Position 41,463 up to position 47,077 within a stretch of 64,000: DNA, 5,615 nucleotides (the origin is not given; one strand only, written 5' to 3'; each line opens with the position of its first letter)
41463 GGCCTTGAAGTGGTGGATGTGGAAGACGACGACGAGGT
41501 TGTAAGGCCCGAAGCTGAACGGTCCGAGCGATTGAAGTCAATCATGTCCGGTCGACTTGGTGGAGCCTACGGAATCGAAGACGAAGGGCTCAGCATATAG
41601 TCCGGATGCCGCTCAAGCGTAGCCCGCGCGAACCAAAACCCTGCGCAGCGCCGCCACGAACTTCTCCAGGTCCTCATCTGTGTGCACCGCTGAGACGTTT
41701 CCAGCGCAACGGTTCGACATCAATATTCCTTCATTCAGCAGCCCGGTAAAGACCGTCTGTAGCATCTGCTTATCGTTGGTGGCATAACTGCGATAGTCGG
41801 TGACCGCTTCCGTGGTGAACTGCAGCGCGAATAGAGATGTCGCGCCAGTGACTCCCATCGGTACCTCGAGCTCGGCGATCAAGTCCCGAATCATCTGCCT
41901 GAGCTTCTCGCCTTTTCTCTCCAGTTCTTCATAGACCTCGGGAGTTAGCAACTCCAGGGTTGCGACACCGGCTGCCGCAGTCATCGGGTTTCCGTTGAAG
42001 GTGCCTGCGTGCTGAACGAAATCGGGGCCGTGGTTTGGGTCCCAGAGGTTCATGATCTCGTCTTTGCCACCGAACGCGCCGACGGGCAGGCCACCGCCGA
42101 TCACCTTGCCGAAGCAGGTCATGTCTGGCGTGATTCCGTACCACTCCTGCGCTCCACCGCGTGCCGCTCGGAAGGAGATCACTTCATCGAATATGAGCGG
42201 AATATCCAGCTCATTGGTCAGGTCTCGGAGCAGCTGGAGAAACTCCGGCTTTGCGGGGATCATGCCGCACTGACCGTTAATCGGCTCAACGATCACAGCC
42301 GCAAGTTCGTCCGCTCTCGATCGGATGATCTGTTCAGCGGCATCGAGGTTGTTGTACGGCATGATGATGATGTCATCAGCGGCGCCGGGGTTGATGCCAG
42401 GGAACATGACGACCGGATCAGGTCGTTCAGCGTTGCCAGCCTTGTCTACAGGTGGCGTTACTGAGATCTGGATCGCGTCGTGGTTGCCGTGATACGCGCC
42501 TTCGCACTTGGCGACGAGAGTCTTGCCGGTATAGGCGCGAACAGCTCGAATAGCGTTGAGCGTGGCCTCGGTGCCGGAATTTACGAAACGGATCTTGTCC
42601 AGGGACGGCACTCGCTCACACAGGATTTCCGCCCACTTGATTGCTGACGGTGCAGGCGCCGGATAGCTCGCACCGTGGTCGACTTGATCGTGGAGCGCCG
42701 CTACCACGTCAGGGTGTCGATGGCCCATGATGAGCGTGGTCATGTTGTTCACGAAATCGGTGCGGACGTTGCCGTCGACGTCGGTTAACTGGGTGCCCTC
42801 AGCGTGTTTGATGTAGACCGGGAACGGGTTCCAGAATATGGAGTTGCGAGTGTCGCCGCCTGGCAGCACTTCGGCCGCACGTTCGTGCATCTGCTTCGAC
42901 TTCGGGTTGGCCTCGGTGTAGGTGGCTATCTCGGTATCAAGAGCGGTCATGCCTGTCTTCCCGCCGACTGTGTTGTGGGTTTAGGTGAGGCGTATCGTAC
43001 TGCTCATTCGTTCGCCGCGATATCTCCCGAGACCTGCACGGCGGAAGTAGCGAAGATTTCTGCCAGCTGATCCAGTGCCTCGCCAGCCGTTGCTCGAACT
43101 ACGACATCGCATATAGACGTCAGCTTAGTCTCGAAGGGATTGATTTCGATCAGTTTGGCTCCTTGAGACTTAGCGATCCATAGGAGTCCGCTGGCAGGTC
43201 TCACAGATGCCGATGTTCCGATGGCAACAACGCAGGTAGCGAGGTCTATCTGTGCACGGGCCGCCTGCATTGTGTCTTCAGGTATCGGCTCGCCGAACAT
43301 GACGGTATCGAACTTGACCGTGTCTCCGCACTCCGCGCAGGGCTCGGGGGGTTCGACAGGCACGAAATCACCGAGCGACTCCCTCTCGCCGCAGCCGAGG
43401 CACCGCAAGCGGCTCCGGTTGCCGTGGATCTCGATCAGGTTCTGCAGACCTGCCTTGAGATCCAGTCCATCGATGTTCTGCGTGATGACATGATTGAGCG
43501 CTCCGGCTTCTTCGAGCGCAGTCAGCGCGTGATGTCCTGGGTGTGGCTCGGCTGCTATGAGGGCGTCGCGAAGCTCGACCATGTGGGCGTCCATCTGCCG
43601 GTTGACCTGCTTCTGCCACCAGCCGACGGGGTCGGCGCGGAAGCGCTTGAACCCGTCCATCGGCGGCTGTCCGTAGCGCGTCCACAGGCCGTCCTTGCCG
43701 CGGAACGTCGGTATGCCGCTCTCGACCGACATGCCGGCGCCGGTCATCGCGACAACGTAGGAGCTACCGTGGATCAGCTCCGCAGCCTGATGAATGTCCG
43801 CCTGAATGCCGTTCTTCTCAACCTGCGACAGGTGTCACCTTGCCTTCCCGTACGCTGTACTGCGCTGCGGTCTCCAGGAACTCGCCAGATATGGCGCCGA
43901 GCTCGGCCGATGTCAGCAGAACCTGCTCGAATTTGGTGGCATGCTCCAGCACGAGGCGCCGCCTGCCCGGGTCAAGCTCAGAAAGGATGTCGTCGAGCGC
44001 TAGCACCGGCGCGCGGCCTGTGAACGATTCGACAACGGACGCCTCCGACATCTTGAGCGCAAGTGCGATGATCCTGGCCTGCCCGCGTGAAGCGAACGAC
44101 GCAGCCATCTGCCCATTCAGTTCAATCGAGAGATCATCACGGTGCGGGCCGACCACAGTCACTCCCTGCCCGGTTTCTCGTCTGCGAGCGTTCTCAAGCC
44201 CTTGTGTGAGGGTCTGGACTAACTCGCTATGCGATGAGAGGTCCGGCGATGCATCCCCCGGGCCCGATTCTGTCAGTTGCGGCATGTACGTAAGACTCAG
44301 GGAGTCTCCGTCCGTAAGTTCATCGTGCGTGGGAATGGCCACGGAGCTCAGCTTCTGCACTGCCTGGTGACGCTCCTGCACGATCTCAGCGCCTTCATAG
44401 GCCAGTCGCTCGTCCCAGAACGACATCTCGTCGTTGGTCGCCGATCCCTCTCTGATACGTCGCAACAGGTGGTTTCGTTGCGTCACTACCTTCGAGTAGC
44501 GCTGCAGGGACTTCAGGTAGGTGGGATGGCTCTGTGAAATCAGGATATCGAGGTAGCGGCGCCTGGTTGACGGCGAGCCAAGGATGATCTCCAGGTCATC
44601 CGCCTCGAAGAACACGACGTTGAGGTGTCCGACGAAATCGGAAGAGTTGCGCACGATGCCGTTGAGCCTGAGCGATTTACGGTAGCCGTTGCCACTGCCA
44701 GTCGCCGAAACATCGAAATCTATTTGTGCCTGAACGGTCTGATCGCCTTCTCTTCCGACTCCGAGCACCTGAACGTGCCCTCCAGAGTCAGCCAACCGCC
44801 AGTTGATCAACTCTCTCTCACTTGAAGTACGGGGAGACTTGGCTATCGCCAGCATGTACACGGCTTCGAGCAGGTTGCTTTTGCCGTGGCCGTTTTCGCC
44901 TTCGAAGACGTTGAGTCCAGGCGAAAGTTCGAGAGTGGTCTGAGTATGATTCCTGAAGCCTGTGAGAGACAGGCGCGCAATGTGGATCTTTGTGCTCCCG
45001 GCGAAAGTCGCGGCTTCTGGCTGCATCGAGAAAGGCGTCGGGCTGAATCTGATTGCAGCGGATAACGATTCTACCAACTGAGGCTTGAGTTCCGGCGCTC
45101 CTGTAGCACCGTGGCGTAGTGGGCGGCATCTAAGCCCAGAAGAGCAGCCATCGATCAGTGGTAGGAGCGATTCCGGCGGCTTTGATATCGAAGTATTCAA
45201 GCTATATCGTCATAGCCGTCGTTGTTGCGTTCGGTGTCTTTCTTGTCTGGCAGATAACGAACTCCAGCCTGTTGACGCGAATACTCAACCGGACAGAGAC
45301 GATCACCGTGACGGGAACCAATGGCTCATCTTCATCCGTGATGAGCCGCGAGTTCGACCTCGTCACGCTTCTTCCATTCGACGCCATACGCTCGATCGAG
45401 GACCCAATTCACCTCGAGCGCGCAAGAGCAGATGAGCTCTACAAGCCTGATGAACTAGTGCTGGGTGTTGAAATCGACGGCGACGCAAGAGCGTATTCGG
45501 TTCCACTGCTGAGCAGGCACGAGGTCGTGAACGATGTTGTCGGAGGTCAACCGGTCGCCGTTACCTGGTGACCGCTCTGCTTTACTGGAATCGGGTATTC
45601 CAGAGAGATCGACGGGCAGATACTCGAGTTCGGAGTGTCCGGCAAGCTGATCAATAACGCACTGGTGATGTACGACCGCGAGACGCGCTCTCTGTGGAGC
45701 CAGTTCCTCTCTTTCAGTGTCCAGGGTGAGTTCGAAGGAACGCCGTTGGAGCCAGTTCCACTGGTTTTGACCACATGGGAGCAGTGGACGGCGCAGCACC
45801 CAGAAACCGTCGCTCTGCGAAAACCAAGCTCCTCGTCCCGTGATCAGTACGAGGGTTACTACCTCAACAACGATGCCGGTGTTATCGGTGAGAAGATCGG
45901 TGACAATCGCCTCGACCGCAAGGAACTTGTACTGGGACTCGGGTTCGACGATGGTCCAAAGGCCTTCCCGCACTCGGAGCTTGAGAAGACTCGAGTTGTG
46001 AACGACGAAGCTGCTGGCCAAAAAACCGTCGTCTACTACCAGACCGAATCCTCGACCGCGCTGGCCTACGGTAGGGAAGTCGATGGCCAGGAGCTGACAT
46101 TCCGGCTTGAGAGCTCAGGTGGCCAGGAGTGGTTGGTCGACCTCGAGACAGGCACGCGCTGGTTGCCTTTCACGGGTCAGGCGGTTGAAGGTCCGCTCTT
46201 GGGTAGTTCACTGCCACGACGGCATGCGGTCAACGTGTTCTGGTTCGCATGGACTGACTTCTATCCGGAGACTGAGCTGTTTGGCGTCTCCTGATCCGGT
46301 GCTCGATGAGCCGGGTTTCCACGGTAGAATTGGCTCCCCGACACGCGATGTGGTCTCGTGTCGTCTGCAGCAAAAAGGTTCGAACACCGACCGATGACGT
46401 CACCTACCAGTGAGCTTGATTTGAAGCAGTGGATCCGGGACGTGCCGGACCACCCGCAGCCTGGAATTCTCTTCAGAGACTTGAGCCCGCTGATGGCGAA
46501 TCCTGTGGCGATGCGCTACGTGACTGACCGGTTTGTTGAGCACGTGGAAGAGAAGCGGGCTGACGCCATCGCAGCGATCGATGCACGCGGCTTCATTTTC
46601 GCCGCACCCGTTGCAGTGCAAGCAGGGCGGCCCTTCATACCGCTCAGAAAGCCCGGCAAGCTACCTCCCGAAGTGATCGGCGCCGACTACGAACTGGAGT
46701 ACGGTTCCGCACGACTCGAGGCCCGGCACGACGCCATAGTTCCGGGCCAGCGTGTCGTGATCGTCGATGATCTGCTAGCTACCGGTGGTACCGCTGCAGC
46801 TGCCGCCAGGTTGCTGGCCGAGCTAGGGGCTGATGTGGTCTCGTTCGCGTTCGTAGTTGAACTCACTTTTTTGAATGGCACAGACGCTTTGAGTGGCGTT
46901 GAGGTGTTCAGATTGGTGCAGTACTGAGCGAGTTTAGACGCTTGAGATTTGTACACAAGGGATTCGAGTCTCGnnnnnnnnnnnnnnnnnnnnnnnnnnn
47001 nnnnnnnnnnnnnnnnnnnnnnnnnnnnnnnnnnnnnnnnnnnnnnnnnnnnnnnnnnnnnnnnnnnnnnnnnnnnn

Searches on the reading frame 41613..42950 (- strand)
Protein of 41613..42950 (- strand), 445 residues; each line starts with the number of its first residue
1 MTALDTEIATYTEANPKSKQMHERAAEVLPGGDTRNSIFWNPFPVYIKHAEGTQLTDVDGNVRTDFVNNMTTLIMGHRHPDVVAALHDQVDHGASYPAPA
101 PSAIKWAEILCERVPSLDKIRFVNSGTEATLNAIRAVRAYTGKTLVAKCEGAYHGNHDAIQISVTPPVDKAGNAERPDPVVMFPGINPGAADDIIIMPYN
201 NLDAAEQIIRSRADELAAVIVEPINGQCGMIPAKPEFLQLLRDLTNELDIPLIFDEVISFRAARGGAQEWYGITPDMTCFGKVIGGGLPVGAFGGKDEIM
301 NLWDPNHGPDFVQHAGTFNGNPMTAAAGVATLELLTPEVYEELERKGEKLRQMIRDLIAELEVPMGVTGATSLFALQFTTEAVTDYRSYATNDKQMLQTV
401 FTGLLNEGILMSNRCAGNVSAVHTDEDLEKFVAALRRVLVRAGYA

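Call 37: search_protein_families(library=pfam, proteins=[window:41613-42950:-], max_evalue=0.01)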
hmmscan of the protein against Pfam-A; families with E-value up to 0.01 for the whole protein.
window:41613-42950:- (445 aa): 1 family
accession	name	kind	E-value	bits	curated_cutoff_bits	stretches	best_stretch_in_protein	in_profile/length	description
PF00202.27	Aminotran_3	-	8e-68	229.4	30.5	1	42-434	8-398/403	Aminotransferase class-III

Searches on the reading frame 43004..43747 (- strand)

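Call 37: search_protein_families(library=pfam, proteins=[window:43004-43747:-], max_evalue=0.01)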
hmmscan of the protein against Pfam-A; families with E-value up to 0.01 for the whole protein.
window:43004-43747:- (247 aa): 1 family
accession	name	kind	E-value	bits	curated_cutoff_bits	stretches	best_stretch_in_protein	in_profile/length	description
PF02146.23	SIR2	-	1.2e-39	136.5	24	1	3-184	1-180/180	Sir2 family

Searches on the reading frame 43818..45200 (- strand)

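Call 25: search_protein_families(library=pfam, proteins=[window:43818-45200:-], max_evalue=0.001)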
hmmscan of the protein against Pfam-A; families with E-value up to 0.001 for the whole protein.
window:43818-45200:- (460 aa): 4 families
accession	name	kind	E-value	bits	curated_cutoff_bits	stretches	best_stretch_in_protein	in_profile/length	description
PF02463.25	SMC_N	-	1.7e-17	64.1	40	1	74-432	2-197/220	RecF/RecN/SMC N terminal domain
PF13476.12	AAA_23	-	1.3e-10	42.7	27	1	76-165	1-80/201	AAA domain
PF13304.12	AAA_21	-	1.2e-07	32.6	27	1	96-431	1-297/304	AAA domain, putative AbiEii toxin, Type IV TA system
PF13175.12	AAA_15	-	1.5e-06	28.5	32.1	1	74-121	3-50/374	AAA ATPase domain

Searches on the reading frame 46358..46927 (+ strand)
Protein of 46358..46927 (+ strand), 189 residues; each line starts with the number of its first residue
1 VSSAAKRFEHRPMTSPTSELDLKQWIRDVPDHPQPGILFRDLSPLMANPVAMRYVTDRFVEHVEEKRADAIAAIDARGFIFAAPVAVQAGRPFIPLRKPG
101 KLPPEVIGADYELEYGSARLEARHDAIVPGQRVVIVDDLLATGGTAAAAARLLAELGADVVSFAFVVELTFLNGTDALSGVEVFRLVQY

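Call 25: search_protein_families(library=pfam, proteins=[window:46358-46927:+], max_evalue=0.001)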
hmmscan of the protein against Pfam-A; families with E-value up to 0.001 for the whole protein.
window:46358-46927:+ (189 aa): 2 families
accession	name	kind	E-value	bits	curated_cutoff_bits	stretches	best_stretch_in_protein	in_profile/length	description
PF00156.33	Pribosyltran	-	2.2e-12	47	26.3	1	61-167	21-124/158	Phosphoribosyl transferase domain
PF14681.12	UPRTase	-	0.00083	19.3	27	0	129-167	119-157/206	Uracil phosphoribosyltransferase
